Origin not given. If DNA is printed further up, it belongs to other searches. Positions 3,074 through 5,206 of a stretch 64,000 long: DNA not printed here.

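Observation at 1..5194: Tightly coupled pair of large unknown proteins, the second with a coiled-coil core and an acidic C-terminal block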

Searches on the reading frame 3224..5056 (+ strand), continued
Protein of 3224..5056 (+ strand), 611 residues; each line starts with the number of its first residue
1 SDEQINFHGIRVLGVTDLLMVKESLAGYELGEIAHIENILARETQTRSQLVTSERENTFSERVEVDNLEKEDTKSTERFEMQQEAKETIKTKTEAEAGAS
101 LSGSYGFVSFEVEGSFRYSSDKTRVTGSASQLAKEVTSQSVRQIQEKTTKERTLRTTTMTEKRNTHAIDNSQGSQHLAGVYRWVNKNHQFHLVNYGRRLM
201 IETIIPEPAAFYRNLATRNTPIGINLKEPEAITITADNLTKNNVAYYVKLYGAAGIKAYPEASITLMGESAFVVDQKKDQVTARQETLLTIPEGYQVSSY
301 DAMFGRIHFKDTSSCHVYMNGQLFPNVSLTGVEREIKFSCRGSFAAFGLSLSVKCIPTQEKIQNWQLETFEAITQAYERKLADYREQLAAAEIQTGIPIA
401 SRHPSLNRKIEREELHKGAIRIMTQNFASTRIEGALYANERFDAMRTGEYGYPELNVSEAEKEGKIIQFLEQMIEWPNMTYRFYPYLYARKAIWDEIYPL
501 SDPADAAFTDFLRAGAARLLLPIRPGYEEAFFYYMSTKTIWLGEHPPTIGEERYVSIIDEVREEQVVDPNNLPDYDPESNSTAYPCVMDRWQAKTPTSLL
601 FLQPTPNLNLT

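Call 96: find_related_loci(query=A4, collection=viral_contigs, flank=6000)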
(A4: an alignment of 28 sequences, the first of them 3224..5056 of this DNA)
Query A4 (611 aa) in viral_contigs; peptide patterns used: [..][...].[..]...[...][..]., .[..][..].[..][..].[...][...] (x = any residue, [..] = any of these).
195 stretches matched a pattern; 5 encode a relative of the query (tblastn E <= 1e-3); 5 distinct loci.
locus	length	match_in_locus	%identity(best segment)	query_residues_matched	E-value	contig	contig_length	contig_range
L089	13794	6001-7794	33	10-603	1e-99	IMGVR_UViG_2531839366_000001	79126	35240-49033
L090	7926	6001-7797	30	5-611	2e-73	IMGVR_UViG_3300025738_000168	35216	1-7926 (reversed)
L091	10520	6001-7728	29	9-563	8e-65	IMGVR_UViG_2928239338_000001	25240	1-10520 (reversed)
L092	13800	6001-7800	29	9-603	2e-62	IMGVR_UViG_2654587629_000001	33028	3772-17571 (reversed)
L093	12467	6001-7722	28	9-563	1e-63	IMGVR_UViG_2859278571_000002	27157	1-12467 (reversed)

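Call 100: search_solved_structures(query=A4, max_evalue=10)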
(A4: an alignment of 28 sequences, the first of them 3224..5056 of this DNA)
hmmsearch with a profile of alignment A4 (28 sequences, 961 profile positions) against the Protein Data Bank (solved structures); distinct sequences matched with E-value up to 10: 0.
